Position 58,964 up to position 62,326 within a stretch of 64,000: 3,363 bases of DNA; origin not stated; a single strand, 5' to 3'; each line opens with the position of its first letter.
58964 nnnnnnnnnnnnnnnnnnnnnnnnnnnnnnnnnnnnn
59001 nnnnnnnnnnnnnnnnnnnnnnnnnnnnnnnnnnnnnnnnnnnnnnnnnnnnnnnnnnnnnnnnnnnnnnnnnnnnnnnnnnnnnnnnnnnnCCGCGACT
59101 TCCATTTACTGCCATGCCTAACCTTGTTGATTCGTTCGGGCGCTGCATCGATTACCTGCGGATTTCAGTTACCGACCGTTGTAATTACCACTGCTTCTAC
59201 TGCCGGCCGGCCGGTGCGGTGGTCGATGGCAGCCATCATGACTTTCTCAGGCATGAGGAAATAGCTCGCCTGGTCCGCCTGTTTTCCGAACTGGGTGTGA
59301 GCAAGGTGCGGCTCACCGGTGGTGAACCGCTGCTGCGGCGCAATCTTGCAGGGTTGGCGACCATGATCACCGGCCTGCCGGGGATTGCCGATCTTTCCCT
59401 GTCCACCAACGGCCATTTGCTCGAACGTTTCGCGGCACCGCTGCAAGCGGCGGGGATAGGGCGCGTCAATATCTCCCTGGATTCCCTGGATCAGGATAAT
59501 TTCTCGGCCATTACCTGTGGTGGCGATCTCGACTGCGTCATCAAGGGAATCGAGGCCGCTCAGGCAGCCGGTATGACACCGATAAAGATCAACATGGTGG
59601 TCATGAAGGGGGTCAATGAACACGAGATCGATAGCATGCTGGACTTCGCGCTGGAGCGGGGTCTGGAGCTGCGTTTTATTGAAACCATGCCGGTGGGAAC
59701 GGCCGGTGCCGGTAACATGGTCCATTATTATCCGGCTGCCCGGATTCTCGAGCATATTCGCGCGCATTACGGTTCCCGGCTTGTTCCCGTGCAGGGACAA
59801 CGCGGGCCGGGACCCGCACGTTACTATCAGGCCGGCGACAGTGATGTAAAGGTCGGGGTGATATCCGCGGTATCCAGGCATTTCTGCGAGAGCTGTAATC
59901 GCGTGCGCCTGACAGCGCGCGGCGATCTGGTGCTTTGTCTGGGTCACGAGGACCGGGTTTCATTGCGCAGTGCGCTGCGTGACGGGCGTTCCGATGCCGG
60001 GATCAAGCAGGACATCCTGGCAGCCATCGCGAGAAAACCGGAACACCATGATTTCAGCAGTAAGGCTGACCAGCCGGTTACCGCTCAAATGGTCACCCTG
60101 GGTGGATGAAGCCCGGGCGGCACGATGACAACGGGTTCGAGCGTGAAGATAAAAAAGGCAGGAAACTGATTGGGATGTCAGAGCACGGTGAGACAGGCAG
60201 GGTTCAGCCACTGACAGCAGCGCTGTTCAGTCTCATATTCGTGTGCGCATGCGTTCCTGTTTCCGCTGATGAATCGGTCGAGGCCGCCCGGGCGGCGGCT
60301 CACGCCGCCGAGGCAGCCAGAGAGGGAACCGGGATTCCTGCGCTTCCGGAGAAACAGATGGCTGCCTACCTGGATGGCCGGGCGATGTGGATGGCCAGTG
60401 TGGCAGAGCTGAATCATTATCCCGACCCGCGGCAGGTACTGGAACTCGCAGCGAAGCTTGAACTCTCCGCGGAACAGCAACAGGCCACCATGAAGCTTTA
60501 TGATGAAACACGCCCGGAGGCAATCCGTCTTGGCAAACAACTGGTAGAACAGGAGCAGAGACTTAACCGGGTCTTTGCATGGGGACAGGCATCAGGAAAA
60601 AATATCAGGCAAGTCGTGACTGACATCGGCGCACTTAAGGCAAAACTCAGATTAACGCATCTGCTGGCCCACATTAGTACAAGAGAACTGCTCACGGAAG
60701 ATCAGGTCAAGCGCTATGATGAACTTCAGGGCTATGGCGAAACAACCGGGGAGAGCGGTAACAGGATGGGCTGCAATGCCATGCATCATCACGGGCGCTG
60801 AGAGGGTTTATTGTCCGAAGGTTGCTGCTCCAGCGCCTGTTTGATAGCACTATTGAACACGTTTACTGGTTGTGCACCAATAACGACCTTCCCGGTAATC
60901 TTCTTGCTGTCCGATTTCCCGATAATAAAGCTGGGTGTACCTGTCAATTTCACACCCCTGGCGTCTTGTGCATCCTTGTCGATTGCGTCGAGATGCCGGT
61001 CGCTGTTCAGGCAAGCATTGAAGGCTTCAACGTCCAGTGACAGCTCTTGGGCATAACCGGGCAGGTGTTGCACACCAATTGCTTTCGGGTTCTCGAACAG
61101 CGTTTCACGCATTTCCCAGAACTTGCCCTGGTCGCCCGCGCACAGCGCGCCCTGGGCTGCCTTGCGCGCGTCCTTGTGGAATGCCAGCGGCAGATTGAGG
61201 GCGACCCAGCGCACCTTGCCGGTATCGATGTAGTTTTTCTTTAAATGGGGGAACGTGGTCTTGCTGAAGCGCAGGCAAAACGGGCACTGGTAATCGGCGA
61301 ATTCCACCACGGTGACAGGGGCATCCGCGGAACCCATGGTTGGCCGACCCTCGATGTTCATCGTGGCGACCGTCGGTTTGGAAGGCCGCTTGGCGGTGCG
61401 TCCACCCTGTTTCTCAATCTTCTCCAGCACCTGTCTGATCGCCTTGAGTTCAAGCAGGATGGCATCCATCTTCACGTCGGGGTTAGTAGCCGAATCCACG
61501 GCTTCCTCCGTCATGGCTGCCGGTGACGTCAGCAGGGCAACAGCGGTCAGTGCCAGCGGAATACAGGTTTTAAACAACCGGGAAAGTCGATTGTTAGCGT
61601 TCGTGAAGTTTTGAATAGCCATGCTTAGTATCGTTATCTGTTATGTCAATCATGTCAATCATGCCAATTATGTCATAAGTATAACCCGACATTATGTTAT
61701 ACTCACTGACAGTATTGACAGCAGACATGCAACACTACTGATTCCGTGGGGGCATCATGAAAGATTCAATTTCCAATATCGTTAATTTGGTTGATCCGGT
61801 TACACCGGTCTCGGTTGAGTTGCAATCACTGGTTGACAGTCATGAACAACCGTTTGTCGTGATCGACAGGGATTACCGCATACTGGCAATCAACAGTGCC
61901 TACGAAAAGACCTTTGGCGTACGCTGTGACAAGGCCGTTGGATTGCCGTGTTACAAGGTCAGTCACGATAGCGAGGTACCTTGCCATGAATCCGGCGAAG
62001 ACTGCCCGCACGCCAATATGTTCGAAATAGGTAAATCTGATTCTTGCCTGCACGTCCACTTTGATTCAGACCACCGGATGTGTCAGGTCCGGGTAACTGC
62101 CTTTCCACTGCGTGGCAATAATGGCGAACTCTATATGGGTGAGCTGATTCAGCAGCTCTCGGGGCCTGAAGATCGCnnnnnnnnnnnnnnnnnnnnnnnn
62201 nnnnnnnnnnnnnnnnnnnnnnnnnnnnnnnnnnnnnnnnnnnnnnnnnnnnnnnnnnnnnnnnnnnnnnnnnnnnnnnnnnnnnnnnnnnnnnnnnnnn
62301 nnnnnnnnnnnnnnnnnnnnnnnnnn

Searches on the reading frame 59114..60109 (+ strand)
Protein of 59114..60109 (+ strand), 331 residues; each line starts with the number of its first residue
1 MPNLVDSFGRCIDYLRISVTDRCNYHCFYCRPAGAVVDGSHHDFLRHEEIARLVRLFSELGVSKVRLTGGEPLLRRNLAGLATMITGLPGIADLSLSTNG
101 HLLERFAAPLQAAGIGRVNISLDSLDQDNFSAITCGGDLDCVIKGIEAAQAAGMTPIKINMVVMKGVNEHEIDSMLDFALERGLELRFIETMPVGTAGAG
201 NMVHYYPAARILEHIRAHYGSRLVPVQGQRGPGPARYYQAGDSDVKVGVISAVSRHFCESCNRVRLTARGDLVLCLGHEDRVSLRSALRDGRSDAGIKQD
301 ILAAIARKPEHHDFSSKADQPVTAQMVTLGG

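Call 5: search_protein_families(library=pfam, proteins=[window:59114-60109:+], max_evalue=0.001)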
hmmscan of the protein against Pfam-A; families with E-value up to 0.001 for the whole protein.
window:59114-60109:+ (331 aa): 3 families
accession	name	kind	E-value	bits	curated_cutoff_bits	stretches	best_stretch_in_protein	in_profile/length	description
PF06463.18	Mob_synth_C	-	6.9e-34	117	37.4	1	185-313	2-127/128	Molybdenum Cofactor Synthesis C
PF04055.27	Radical_SAM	-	1.3e-31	110.4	29.5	1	17-179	1-166/166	Radical SAM superfamily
PF13353.11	Fer4_12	-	0.0003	21.6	22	1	21-86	13-75/137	4Fe-4S single cluster domain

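Call 6: search_protein_families(library=ncbifam, proteins=[window:59114-60109:+], max_evalue=0.001)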
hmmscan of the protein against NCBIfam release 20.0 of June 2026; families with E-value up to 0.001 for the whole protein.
window:59114-60109:+ (331 aa): 46 families (the best 25 are shown)
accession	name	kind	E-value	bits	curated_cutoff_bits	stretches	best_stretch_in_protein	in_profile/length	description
TIGR02666.1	moaA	equivalog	4.6e-111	371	284.05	1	4-331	1-336/336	GTP 3',8-cyclase MoaA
TIGR02668.1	moaA_archaeal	equivalog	2e-77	260.2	325.25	1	4-308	1-298/303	GTP 3',8-cyclase MoaA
NF001199.0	PRK00164.2-1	equivalog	1e-73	248.2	231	1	4-308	3-301/308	GTP 3',8-cyclase MoaA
TIGR04545.1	rSAM_ahbD_hemeb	equivalog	4.6e-19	69.1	500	1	18-189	5-172/339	heme b synthase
TIGR04347.1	pseudo_SAM_Halo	equivalog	2.7e-17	63.1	525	1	18-188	43-207/390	TIGR04347 family pseudo-SAM/SPASM protein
NF045702.1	rSAM_GDGT_ether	equivalog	5.9e-17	61.4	450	1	16-199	89-273/486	tetraether lipid synthase Tes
NF045646.2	rSAM_Se_TrsS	equivalog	2.8e-16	59.1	490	1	17-198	90-270/441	radical SAM (seleno)protein TrsS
TIGR04055.1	rSAM_NirJ2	equivalog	8.4e-16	58.4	500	1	19-185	6-167/326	putative heme d1 biosynthesis radical SAM protein NirJ2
TIGR04311.1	rSAM_Geo_metal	subfamily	1.2e-14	54.2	400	1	15-189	5-184/423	radical SAM/SPASM family putative metalloenzyme maturase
TIGR04054.1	rSAM_NirJ1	equivalog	2.7e-14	52.6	650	1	18-178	41-196/387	putative heme d1 biosynthesis radical SAM protein NirJ1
TIGR02109.1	PQQ_syn_pqqE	equivalog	2.8e-14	52.8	381.35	1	16-182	10-172/358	pyrroloquinoline quinone biosynthesis protein PqqE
TIGR04303.1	GeoRSP_rSAM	equivalog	5.3e-14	52.5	400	1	18-185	10-170/325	GeoRSP system radical SAM/SPASM protein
NF038283.1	viperin_w_prok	equivalog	6.5e-14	51.8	180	1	19-170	8-169/281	viperin family antiviral radical SAM protein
TIGR04546.1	rSAM_ahbC_deAc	equivalog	6.9e-14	51.4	650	1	18-179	44-200/390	12,18-didecarboxysiroheme deacetylase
TIGR04317.1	W_rSAM_matur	equivalog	7.1e-14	51.7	380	1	14-176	5-168/349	tungsten cofactor oxidoreductase radical SAM maturase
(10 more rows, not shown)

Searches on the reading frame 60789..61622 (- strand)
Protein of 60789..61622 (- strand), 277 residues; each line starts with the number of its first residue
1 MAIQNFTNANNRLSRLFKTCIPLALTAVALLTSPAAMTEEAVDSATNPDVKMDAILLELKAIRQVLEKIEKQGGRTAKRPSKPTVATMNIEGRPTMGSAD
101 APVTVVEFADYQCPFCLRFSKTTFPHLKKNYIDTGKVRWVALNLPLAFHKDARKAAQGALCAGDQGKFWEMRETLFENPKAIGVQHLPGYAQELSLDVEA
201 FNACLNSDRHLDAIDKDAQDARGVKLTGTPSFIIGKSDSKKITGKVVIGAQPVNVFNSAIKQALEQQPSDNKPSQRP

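Call 5: search_protein_families(library=pfam, proteins=[window:60789-61622:-], max_evalue=0.001)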
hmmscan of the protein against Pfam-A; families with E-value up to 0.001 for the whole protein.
window:60789-61622:- (277 aa): 4 families
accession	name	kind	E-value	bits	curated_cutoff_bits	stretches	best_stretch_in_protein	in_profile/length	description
PF13462.12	Thioredoxin_4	-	1.9e-28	100.2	23.2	1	92-237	4-148/165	Thioredoxin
PF01323.26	DSBA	-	2.6e-17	63.7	25.6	1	104-261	1-191/191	DSBA-like thioredoxin domain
PF13743.12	Thioredoxin_5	-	9.2e-06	25.9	27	1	170-256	98-184/186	Thioredoxin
PF13098.12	Thioredoxin_2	-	0.00026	21.7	27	1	104-250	8-94/104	Thioredoxin-like domain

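Call 6: search_protein_families(library=ncbifam, proteins=[window:60789-61622:-], max_evalue=0.001)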
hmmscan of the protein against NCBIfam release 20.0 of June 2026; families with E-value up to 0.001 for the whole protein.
window:60789-61622:- (277 aa): 2 families
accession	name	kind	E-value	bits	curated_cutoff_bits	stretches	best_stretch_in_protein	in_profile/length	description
NF041057.1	Rcas_1661_fam_Se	equivalog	4.2e-35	121.5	190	1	23-262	7-246/247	Rcas_1661 family thioredoxin-like (seleno)lipoprotein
NF008657.0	PRK11657.1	equivalog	1.3e-05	24.5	124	1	97-174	113-184/251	thiol:disulfide interchange protein DsbG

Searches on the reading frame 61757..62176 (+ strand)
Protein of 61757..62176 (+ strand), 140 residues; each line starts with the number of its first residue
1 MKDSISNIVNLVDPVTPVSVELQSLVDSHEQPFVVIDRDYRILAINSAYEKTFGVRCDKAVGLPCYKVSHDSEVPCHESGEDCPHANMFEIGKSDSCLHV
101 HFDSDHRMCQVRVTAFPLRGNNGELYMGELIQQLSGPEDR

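Call 38: find_related_loci(query=A2, collection=metagenome_contigs, flank=6000)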
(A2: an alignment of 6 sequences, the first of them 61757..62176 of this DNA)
Query A2 (140 aa) in metagenome_contigs; peptide patterns used: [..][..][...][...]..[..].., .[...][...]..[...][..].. (x = any residue, [..] = any of these).
600 stretches matched a pattern (row limit reached: there are more); 521 encode a relative of the query (tblastn E <= 1e-3); the best 80 are kept; 80 distinct loci.
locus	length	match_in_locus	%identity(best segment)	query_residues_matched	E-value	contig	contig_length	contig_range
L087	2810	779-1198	84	1-140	3e-85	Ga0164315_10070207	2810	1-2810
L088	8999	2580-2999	85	1-140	1e-83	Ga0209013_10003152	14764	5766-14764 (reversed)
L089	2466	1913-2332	84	1-140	5e-84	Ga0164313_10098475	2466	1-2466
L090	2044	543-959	83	1-139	9e-85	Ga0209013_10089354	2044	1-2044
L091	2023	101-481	80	14-140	3e-72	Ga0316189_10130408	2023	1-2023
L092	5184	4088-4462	80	16-140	6e-70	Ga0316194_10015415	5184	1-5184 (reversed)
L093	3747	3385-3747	83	1-121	8e-70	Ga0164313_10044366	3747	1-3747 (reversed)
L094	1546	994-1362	80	18-140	3e-71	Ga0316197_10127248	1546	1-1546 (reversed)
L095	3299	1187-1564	74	15-140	8e-67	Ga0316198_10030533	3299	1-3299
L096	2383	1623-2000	74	15-140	6e-68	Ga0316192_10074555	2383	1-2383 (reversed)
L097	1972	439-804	75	19-140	3e-68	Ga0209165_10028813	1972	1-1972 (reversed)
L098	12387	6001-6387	72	12-140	3e-66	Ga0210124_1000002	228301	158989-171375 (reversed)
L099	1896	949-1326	71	15-140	7e-67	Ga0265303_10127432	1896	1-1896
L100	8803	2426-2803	71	15-140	9e-65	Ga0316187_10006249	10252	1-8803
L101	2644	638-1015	71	15-140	7e-65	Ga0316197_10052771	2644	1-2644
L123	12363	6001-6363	56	15-135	6e-46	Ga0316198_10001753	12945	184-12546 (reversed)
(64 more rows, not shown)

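Call 46: search_dna_similar(query=window:61757-62176:+, collection=plasmids, mode=protein, max_evalue=0.001, max_rows=25)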
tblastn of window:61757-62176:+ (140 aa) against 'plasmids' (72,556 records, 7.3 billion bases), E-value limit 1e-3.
Records with a match: 6; places in all: 7; records where one place covers at least 80% of the query: 0.
Best place of each record, by identity: <60% 6.
By first word of the organism name: Pseudoalteromonas 3; Cupriavidus 2; Rhodobacter 1.
By predicted mobility (MOB-suite, as given by PLSDB): non-mobilizable 3; mobilizable 2; conjugative 1.
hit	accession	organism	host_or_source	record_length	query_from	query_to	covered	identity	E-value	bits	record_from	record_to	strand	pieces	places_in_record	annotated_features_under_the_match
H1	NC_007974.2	Cupriavidus metallidurans CH34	-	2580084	17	101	61%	44.2%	2e-17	84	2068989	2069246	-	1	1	none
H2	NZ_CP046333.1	Cupriavidus metallidurans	sedimentation pond in a zinc factory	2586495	17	101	61%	44.2%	2e-17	84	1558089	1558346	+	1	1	none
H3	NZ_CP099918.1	Pseudoalteromonas xiamenensis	Anadara tuberculosa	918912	22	105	60%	36.5%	2e-10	64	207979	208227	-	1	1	sigma 54-interacting transcriptional regulator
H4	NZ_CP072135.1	Pseudoalteromonas xiamenensis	mangrove sediment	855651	22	105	52%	39.7%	4e-8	81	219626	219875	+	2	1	hypothetical protein | sigma-54 dependent transcriptional regulator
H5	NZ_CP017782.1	Rhodobacter xanthinilyticus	bacterial culture,sea water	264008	21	92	51%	36.1%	1e-4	47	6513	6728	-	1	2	HAMP domain-containing histidine kinase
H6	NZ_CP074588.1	Pseudoalteromonas piscicida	mixed culture,water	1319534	22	101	57%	31.3%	1e-7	56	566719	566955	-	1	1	none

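Call 47: get_annotated_region(hit=H1, flank=5000)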
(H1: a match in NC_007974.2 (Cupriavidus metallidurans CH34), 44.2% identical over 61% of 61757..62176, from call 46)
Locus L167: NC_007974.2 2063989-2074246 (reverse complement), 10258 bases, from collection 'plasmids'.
description: Cupriavidus metallidurans CH34 megaplasmid, complete sequence
organism: Cupriavidus metallidurans CH34 (NCBI taxid 266264)
taxonomy: Bacteria; Pseudomonadota; Betaproteobacteria; Burkholderiales; Burkholderiaceae; Cupriavidus; Cupriavidus metallidurans; Cupriavidus metallidurans CH34
host: -; source: -; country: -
typing (MOB-suite, as given by PLSDB): mobilizable; replicon rep_cluster_104,rep_cluster_1581,rep_cluster_80; relaxase MOBP,MOBP
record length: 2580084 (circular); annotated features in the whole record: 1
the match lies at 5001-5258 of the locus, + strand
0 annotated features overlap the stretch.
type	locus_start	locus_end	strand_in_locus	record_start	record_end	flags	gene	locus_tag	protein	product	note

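Call 65: search_protein_families(library=ncbifam, proteins=[L167:2576-3868:-, L167:3900-4778:-, L167:4992-6317:+, L093:2415-3149:+], max_evalue=0.00001)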
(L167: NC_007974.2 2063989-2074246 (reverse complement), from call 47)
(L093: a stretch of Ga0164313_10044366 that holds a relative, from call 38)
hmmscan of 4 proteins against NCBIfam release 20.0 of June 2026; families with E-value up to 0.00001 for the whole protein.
L167:2576-3868:- (430 aa): 1 family
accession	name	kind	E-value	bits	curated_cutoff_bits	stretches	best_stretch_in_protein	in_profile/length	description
NF049943.1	SQR_III_seleno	exception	1.7e-53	182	525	1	22-427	2-400/406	type III sulfide quinone reductase, selenoprotein subtype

L167:3900-4778:- (292 aa): 22 families
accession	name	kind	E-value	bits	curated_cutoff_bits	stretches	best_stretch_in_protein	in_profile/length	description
NF040641.1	bifunc_ST_SDO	equivalog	2.5e-116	389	625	1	4-292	141-423/423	bifunctional sulfur transferase/dioxygenase Blh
TIGR03413.1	GSH_gloB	equivalog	2.9e-21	76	200.8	1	49-230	28-182/248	hydroxyacylglutathione hydrolase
NF033105.1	bla_subclass_B3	equivalog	4.6e-15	55.6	240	1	49-161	43-160/257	subclass B3 metallo-beta-lactamase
NF041804.1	MBL_fold_SolJ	exception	7.1e-12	45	350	1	19-213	20-181/224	solanimycin biosynthesis MBL-fold hydrolase SolJ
NF012229.1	bla_class_B_core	domain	1.1e-11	45.1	100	1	49-155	36-137/139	metallo-beta-lactamase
NF007597.0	PRK10241.1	equivalog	1.4e-10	40.9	421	1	100-213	64-168/251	hydroxyacylglutathione hydrolase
NF000438.2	blaPOM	exception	3.1e-10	39.7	610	1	51-176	79-211/286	POM family subclass B3 metallo-beta-lactamase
NF033106.1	blaL1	exception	5.1e-10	38.8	560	1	52-204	82-241/290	L1 family subclass B3 metallo-beta-lactamase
NF012140.0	blaBJP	exception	1.6e-08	33.7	600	1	56-156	85-186/294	BJP family subclass B3 metallo-beta-lactamase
NF000405.1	HARLDQ_not_B3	exception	2e-08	34.1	350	1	49-175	60-190/267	HARLDQ motif MBL-fold protein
NF040644.1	blaPAM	exception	2e-08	33.7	615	1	51-175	79-210/287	PAM family subclass B3 metallo-beta-lactamase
NF033184.1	B3_Acin_new1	exception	4.2e-08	32.7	580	1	54-162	77-189/283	putative subclass B3 metallo-beta-lactamase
NF033185.1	B3_Acin_new2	exception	7.6e-08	31.9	625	1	63-157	88-183/285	putative subclass B3 metallo-beta-lactamase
NF000287.1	SMB1_fam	exception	2.7e-07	30.2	400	1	51-155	66-176/280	SMB-1 family subclass B3 metallo-beta-lactamase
NF041137.2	B3_blaSPR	exception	6.3e-07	29.1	550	1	49-175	82-215/296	SPR family subclass B3 metallo-beta-lactamase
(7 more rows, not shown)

L167:4992-6317:+ (441 aa): 27 families (the best 25 are shown)
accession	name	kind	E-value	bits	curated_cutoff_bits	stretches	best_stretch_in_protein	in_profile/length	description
NF038308.1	RNA_repair_RtcR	equivalog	2.5e-91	307.1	650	1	101-382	149-441/530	RNA repair transcriptional activator RtcR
TIGR01817.1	nifA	equivalog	2.4e-90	303.8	528.85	1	121-373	185-438/534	nif-specific transcriptional activator NifA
TIGR02915.1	PEP_resp_reg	equivalog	1e-85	288.2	502.6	1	121-440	128-444/445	PEP-CTERM-box response regulator transcription factor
NF041552.1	TF_PrdR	equivalog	1.3e-85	287.9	795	1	106-380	244-517/577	sigma-54 dependent transcriptional regulator PrdR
TIGR01818.1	ntrC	equivalog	1.8e-83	280.9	558.6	1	124-385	126-389/463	nitrogen regulation protein NR(I)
NF008469.0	PRK11361.1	equivalog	1.8e-80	270.9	714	1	124-441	135-457/461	acetoacetate metabolism transcriptional regulator AtoC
NF003451.0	PRK05022.1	equivalog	2.9e-80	270.4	476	1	126-365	185-425/512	nitric oxide reductase transcriptional regulator NorR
TIGR02329.1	propionate_PrpR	equivalog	1.7e-79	267.8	499.2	1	121-437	201-526/526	propionate catabolism operon regulatory protein PrpR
TIGR02974.1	phageshock_pspF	equivalog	3.4e-79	266.5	443.55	1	134-363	1-233/336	phage shock protein operon transcriptional activator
NF011953.0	PRK15424.1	equivalog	4.1e-77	260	703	1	122-437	209-533/538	propionate catabolism operon regulatory protein PrpR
NF011958.0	PRK15429.1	equivalog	6.9e-71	239.8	830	1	113-441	365-687/692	formate hydrogenlyase transcriptional activator FlhA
NF051870.1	NAssimRespRegNtrX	equivalog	2.7e-70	237.5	600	1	130-440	137-452/452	nitrogen assimilation response regulator NtrX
NF041946.1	LuxO_transreg_Vib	equivalog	4e-70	236.9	800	1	123-403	124-406/463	quorum-sensing sigma-54 dependent transcriptional regulator LuxO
NF007689.0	PRK10365.1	equivalog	4.6e-70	236.6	760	1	123-383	130-392/441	sigma-54-dependent response regulator transcription factor ZraR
NF050807.1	TransRegFlbDCaul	equivalog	3e-69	234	750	1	131-379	117-367/454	sigma-54-dependent transcriptional regulator FlbD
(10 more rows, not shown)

L093:2415-3149:+ (244 aa): 1 family
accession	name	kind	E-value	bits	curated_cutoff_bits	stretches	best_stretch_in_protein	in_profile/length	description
NF033662.1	acid_disulf_rpt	repeat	5.2e-20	70.9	41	3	181-208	5-32/32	acidic double-disulfide repeat-containing protein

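Call 95: search_protein_families(library=pfam, proteins=[L123:848-1309:-, L123:1349-1852:-, L123:1863-2639:-, L123:7865-9997:+], max_evalue=0.0001)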
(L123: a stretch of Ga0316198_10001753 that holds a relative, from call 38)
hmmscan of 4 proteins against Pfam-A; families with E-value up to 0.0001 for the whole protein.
L123:848-1309:- (153 aa): 1 family
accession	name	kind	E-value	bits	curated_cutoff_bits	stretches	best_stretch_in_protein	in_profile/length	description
PF09832.14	DUF2059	-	1.3e-15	57.6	23.6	1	83-139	2-57/60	Uncharacterized protein conserved in bacteria (DUF2059)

L123:1349-1852:- (167 aa): 6 families
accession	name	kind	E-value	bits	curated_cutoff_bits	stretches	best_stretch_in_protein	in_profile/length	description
PF00578.27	AhpC-TSA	-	1.2e-29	103.2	26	1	32-145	4-123/124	AhpC/TSA family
PF08534.16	Redoxin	-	1.1e-26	93.8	26.6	1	32-157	5-143/148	Redoxin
PF13905.12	Thioredoxin_8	-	1.7e-14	54.3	27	1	53-143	1-94/94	Thioredoxin-like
PF00085.26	Thioredoxin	-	8.5e-10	39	23.5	1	53-102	18-66/103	Thioredoxin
PF13098.12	Thioredoxin_2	-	2.9e-07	31.2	27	1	53-149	5-93/104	Thioredoxin-like domain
PF00255.25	GSHPx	-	1.1e-05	25.4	27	1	35-91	3-58/108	Glutathione peroxidase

L123:1863-2639:- (258 aa): 4 families
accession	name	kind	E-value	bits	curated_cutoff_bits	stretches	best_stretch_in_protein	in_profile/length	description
PF13462.12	Thioredoxin_4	-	4.8e-33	115.1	23.2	1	81-227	4-149/165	Thioredoxin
PF01323.26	DSBA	-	5.7e-19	69.1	25.6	1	93-249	1-190/191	DSBA-like thioredoxin domain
PF13743.12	Thioredoxin_5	-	3.7e-08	33.8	27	1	158-245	97-184/186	Thioredoxin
PF13098.12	Thioredoxin_2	-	5.7e-08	33.5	27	1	89-232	4-87/104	Thioredoxin-like domain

L123:7865-9997:+ (710 aa): 2 families
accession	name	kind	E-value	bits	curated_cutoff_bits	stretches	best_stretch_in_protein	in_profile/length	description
PF00916.26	Sulfate_transp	-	4.7e-95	319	23.2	2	23-237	2-226/380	Sulfate permease family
PF01740.26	STAS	-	1.7e-08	34.6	22.6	1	580-680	8-104/106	STAS domain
